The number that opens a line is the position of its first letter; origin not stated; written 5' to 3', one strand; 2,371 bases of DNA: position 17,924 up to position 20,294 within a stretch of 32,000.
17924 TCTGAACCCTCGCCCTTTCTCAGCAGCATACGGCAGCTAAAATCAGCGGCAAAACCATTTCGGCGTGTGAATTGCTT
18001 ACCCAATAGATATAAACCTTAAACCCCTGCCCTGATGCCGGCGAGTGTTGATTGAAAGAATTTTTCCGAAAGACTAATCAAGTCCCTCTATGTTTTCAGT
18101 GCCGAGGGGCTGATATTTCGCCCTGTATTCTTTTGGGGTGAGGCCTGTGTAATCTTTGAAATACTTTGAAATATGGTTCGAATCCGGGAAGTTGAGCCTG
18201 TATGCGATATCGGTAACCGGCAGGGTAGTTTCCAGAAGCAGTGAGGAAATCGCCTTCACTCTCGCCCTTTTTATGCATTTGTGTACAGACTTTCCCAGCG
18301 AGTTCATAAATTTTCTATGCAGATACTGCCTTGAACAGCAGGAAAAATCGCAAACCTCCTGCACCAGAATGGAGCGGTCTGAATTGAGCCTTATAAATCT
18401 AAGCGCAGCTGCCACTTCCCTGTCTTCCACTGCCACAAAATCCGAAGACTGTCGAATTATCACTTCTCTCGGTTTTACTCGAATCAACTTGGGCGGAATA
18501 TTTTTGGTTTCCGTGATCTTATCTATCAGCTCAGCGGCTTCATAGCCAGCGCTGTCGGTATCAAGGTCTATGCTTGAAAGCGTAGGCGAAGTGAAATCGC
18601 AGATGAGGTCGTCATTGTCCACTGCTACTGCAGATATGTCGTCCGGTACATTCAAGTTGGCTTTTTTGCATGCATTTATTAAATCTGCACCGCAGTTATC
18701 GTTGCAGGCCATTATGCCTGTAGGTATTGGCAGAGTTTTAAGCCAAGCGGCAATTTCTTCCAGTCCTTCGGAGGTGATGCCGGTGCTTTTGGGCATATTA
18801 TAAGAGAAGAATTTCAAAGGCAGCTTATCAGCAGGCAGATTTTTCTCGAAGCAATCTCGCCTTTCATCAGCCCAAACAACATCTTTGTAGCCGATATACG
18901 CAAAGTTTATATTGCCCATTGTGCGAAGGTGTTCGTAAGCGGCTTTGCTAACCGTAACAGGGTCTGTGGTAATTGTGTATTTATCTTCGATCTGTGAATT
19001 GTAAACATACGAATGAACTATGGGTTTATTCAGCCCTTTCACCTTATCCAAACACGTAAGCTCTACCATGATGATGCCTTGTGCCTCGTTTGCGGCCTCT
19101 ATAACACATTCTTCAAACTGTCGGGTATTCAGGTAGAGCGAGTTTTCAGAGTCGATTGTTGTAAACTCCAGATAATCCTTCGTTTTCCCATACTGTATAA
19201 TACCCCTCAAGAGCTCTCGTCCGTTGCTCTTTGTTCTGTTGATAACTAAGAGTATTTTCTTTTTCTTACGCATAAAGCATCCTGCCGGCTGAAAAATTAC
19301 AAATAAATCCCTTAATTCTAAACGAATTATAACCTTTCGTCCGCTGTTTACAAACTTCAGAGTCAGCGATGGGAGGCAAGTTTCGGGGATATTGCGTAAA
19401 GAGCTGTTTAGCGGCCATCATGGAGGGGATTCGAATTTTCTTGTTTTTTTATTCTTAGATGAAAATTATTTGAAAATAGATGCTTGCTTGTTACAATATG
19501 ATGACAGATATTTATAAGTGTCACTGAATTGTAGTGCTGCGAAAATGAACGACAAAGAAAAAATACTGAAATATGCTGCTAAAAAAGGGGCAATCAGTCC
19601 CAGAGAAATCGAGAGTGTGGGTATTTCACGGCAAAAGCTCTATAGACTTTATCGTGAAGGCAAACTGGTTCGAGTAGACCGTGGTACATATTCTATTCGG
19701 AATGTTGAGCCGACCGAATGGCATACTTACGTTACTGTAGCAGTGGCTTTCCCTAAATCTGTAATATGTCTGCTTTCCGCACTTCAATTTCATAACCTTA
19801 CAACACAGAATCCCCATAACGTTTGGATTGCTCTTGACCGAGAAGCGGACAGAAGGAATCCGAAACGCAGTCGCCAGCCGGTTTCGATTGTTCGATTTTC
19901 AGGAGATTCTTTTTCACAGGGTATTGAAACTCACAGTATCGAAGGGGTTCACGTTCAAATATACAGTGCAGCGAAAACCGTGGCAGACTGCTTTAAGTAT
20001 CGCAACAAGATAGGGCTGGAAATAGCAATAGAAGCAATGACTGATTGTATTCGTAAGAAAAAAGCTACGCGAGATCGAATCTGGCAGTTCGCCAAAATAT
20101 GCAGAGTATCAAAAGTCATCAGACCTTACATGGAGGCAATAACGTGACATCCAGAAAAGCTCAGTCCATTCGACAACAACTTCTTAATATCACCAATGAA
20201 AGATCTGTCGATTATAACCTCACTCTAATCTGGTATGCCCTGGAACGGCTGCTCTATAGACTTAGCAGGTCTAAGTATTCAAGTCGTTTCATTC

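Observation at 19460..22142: AbiEi/AbiEii extended by two translationally coupled unknown genes: candidate four-gene defence cassette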

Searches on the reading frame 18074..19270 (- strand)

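Call 60: search_protein_families(library=pfam, proteins=[window:18074-19270:-], max_evalue=0.01)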
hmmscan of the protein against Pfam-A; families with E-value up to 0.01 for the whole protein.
window:18074-19270:- (398 aa): 3 families
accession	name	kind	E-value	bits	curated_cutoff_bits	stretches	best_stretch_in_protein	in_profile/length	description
PF13377.12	Peripla_BP_3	-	1.2e-28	100.7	26.5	1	113-276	2-167/167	Periplasmic binding protein-like domain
PF12833.13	HTH_18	-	3.7e-19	69.2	33.6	1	309-384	4-79/80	Helix-turn-helix domain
PF00165.29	HTH_AraC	-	1.7e-11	44.4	26.6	1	348-383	7-41/42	Bacterial regulatory helix-turn-helix proteins, AraC family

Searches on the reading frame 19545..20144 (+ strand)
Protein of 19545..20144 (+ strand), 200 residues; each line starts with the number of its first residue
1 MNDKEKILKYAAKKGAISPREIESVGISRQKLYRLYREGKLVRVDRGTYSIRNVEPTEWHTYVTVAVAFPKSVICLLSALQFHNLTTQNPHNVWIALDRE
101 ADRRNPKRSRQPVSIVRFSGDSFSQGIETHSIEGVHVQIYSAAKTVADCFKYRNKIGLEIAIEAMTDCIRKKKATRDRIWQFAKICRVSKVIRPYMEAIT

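Call 6: search_protein_families(library=pfam, proteins=[window:19545-20144:+], max_evalue=0.1)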
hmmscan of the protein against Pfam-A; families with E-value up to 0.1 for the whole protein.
window:19545-20144:+ (200 aa): 3 families
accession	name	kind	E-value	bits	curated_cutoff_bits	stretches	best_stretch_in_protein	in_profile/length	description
PF13338.12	AbiEi_4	-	6e-10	39.5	25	1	6-50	2-47/49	Transcriptional regulator, AbiEi antitoxin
PF17194.10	AbiEi_3_N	-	0.019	15.4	26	1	19-64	20-64/93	Transcriptional regulator, AbiEi antitoxin N-terminal domain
PF20217.3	DUF6577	-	0.021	15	27.8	1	30-102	4-83/204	Family of unknown function (DUF6577)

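Call 7: search_protein_families(library=padloc, proteins=[window:19545-20144:+], max_evalue=0.1)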
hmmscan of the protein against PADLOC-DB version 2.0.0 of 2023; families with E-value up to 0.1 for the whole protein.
window:19545-20144:+ (200 aa): 37 families (the best 25 are shown)
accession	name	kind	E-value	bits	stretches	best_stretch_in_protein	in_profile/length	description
PDLC02265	AbiEi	-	5.3e-80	265.8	1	2-200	2-198/198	AbiEi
PDLC02283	AbiEi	-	4.5e-75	249.8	1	3-200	6-201/201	AbiEi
PDLC02225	AbiEi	-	7.6e-62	206.6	1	1-199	4-194/198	AbiEi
PDLC02275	AbiEi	-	1.4e-35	121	1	13-200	9-184/184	AbiEi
PDLC02245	AbiEi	-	1.1e-33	114.5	1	9-198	5-192/194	AbiEi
PDLC02239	AbiEi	-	2.6e-31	106.8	1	22-199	17-193/195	AbiEi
PDLC02263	AbiEi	-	3e-31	107.1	1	10-198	57-243/244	AbiEi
PDLC02248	AbiEi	-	7e-27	92.4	1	3-195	3-193/198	AbiEi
PDLC02254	AbiEi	-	3e-23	80.5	1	4-199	5-195/197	AbiEi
PDLC02267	AbiEi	-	2.6e-18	64.4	1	29-193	38-192/252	AbiEi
PDLC02228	AbiEi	-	4.6e-16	56.8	1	13-178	37-187/216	AbiEi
PDLC02249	AbiEi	-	1.2e-14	52.5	1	6-184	7-174/184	AbiEi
PDLC02238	AbiEi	-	1.4e-13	49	1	28-166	14-144/180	AbiEi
PDLC02260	AbiEi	-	1.4e-11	42.3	1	11-105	12-107/131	AbiEi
PDLC02256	AbiEi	-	2.2e-11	42.1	1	11-170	11-156/174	AbiEi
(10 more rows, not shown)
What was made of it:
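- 19545..20147 (+): abiEi, antitoxin and transcriptional regulator (200 aa). PADLOC AbiEi PDLC02265 at 5e-80 over its full length (calls 6, 7).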

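Call 8: search_protein_families(library=ncbifam, proteins=[window:19545-20144:+], max_evalue=0.1)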
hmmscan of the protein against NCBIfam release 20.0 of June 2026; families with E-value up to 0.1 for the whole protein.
window:19545-20144:+ (200 aa): 0 families
